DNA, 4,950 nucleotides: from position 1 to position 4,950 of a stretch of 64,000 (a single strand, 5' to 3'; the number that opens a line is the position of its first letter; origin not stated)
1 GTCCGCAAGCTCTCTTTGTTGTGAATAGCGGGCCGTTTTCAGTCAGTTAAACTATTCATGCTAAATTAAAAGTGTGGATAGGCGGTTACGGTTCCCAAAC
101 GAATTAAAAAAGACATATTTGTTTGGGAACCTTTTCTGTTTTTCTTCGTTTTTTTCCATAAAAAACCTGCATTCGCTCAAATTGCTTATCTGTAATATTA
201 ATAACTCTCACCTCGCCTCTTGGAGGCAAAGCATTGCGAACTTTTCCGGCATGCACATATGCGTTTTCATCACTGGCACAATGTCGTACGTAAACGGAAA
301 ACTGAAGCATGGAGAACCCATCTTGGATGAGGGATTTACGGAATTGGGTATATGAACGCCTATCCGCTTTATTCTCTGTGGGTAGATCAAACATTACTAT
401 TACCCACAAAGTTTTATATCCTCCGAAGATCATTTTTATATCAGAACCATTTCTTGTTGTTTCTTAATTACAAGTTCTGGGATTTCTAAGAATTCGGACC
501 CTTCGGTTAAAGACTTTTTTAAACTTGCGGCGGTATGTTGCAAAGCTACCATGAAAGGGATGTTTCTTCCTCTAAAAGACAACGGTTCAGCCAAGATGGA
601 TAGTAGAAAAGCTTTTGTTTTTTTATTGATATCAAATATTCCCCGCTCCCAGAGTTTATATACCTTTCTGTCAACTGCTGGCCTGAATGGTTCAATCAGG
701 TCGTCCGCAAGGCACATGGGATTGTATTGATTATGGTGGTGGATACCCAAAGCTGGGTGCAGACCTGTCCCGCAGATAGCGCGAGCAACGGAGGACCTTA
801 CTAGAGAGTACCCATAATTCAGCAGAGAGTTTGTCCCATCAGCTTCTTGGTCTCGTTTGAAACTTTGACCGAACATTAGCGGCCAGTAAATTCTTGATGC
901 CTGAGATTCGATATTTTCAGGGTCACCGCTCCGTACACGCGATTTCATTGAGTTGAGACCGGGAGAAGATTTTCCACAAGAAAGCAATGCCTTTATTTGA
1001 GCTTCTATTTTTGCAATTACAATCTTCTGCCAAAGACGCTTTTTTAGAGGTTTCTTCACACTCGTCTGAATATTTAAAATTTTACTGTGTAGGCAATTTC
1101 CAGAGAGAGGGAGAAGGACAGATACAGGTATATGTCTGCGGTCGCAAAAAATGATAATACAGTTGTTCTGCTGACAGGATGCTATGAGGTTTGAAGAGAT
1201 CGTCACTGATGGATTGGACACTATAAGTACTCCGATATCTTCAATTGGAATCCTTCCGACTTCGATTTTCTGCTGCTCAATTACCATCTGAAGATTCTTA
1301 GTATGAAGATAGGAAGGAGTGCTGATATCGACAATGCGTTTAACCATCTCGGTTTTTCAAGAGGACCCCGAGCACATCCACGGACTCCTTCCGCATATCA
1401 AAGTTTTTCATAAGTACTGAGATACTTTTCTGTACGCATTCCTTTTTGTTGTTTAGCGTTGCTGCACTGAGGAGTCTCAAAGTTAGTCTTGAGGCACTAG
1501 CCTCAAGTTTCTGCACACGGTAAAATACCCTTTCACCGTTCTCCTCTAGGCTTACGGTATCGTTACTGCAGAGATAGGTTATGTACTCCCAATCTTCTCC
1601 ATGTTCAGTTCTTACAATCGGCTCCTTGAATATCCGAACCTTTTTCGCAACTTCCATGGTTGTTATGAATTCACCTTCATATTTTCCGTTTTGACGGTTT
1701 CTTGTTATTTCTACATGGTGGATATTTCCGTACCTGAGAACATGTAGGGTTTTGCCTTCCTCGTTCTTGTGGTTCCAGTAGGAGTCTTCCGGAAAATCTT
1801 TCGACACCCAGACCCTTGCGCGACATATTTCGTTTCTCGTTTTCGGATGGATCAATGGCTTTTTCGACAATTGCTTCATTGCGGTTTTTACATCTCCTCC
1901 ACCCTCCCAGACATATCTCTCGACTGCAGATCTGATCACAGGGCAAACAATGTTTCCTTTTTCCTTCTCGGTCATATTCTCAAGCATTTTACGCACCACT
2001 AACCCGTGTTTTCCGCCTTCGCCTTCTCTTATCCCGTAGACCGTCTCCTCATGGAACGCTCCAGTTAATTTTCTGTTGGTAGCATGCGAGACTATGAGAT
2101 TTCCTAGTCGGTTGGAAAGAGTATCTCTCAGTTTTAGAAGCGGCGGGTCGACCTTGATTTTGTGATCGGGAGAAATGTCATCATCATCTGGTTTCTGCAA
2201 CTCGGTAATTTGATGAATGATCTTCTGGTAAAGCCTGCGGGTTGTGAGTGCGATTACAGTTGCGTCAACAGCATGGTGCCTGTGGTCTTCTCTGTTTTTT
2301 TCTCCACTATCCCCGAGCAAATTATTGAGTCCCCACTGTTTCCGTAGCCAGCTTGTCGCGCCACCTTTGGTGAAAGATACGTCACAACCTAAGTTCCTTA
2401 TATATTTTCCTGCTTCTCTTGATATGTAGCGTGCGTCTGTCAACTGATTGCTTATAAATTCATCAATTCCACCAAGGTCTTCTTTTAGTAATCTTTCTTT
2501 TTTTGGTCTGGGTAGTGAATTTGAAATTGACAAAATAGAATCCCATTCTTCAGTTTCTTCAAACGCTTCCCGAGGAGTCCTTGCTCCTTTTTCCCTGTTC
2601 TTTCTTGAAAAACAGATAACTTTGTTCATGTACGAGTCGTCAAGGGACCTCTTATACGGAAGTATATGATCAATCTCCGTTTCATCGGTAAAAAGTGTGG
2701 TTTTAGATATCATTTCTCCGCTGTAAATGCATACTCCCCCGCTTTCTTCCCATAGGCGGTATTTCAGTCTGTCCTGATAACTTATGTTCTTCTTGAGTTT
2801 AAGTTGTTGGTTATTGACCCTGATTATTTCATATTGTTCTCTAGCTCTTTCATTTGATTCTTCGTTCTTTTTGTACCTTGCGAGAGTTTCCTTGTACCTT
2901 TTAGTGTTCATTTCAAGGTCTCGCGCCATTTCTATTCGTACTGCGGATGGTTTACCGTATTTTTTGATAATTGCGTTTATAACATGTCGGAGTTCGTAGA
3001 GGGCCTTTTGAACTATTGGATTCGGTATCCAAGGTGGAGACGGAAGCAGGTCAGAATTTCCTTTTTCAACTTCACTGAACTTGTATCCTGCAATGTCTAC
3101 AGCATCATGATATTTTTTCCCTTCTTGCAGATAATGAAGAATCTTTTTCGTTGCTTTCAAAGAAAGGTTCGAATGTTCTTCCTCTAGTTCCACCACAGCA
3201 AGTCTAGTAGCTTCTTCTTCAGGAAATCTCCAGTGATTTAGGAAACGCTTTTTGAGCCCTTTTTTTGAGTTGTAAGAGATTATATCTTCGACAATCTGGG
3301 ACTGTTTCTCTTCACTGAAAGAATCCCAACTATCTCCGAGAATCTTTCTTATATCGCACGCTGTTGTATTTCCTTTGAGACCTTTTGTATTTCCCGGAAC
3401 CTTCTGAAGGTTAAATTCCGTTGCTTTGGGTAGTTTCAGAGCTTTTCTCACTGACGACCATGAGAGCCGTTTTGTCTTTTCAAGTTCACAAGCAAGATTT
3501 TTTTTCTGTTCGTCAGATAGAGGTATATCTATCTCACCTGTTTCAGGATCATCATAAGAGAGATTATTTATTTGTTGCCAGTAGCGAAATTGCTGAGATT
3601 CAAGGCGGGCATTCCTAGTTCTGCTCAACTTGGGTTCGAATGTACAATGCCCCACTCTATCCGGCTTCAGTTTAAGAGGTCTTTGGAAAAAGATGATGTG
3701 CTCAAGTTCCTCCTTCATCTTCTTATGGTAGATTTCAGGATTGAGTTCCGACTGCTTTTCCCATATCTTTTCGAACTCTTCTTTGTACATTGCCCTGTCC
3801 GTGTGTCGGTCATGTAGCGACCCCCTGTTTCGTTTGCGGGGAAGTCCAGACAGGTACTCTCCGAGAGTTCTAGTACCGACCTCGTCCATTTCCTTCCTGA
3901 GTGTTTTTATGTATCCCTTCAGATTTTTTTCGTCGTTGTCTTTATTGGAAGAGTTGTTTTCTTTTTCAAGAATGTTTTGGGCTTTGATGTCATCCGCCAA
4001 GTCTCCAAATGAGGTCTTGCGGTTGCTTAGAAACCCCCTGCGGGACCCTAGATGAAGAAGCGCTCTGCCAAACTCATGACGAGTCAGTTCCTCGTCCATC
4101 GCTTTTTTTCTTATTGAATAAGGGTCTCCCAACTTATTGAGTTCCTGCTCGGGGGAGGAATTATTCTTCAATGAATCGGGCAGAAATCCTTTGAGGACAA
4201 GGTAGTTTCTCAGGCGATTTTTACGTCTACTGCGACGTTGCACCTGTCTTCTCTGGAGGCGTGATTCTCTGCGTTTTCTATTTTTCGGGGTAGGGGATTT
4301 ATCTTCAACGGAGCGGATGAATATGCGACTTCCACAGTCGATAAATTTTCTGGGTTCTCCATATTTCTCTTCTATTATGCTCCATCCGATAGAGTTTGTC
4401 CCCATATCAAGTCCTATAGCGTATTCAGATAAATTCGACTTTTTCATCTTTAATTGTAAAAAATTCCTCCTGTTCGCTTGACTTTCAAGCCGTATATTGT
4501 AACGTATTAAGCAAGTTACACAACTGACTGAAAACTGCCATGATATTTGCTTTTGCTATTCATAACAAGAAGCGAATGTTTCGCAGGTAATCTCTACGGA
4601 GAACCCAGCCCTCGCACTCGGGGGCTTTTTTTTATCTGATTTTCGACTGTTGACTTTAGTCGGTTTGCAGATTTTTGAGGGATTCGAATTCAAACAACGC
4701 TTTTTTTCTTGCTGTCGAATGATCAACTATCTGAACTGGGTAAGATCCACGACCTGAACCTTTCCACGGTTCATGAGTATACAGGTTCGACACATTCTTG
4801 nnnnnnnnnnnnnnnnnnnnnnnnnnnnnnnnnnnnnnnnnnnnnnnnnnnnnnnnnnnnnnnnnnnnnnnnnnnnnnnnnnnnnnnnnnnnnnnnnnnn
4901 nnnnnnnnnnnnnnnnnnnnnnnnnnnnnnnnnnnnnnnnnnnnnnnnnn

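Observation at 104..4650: Compact type II-C locus (1035-aa Cas9) with a confidently placed tracrRNA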

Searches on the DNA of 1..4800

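Call 27: search_rna_families(source=window, start=1, end=4800, threshold=evalue, max_evalue=10)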
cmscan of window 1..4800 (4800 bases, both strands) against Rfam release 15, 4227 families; matches with E-value up to 10: 9.
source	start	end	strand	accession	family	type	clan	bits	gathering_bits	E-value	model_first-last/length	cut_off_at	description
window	4491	4569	-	RF00349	snoR11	Gene; snRNA; snoRNA; CD-box;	-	19.7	50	9.9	1-90/90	no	Small nucleolar RNA R11/Z151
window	1783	1871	-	RF04306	HCV_SL8001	Cis-reg;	-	19.1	41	2.2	1-58/58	no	Hepatitis C virus stem-loop SL8001 RNA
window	4428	4587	+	RF02149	MESTIT1_2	Gene; lncRNA;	-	18.9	80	6.3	1-235/235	no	MEST intronic transcript 1, antisense RNA conserved region 2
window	3077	3221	-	RF02111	IS009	Gene;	-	18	117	0.47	1-199/199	no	IS009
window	4588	4632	+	RF01388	isrD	Gene; sRNA;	-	17.5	37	6.5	1-51/51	no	isrD Hfq binding RNA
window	2568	2722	+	RF01909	CDKN2B-AS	Gene; lncRNA;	-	17.4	80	8.7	1-150/150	no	CDKN2B antisense RNA 1 intronic convserved region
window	68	235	-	RF02590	Spy1186876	Gene; sRNA;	-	17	208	1.9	1-243/243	no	S. pyogenes small RNA 1186876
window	4517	4567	-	RF00114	S15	Cis-reg; leader;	CL00121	16.4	39.5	2.1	1-117/117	no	Ribosomal S15 leader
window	953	1151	+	RF02091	DAOA-AS1_2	Gene; lncRNA;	-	13.9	43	4.7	1-205/205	no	DAOA antisense RNA 1 conserved region 2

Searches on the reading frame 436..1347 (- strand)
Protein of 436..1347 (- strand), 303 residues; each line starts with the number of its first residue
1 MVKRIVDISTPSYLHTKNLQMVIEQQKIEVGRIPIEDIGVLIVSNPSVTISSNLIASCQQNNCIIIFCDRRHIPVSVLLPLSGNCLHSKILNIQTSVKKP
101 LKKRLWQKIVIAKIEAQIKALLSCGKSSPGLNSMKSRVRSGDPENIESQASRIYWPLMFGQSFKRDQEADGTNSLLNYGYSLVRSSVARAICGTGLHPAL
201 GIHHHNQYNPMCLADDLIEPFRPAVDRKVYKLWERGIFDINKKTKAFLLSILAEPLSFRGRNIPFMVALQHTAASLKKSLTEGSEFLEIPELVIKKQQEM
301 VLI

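Call 3: search_protein_families(library=pfam, proteins=[window:436-1347:-])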
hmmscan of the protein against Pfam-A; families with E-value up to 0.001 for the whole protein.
window:436-1347:- (303 aa): 1 family
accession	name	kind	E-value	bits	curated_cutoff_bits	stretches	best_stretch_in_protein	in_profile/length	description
PF01867.21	Cas_Cas1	-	4.7e-30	105.1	22.3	1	11-239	7-256/283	CRISPR associated protein Cas1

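Call 4: search_protein_families(library=ncbifam, proteins=[window:436-1347:-])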
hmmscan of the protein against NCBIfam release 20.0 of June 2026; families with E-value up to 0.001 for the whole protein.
window:436-1347:- (303 aa): 9 families
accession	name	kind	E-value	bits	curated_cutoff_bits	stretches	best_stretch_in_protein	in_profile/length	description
TIGR03639.1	cas1_NMENI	exception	3.9e-84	282.3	120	1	3-276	1-277/278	type II CRISPR-associated endonuclease Cas1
TIGR00287.1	cas1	equivalog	1.4e-29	103.2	71.7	1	12-239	9-260/327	CRISPR-associated endonuclease Cas1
TIGR03640.1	cas1_DVULG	exception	5.3e-17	62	385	2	168-236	196-265/340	type I-C CRISPR-associated endonuclease Cas1c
TIGR04093.1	cas1_CYANO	exception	5.3e-17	61.7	385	1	19-237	19-260/334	type I-D CRISPR-associated endonuclease Cas1d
NF049935.1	cas4g_cas1g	exception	2.2e-15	56.1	560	1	12-232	224-467/546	CRISPR-associated endonuclease Cas4g/Cas1g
TIGR03983.1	cas1_MYXAN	equivalog_domain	2.5e-14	53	358.05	1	168-242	202-277/347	type I-MYXAN CRISPR-associated endonuclease Cas1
TIGR04329.1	cas1_PREFRAN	exception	5.7e-12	45.3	300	1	13-240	17-257/317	type V CRISPR-associated endonuclease Cas1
TIGR03641.1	cas1_HMARI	exception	6.9e-12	45.3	304.1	1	20-240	17-253/324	type I-B CRISPR-associated endonuclease Cas1b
TIGR03638.1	cas1_ECOLI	exception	4.1e-07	29.5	215.6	0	167-210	167-210/269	type I-E CRISPR-associated endonuclease Cas1e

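Call 69: find_encoding_contigs(protein=window:436-1347:-, flank=10000, max_places=3)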
Protein window:436-1347:- (303 aa): no gene with exactly this product is on record in the collection.
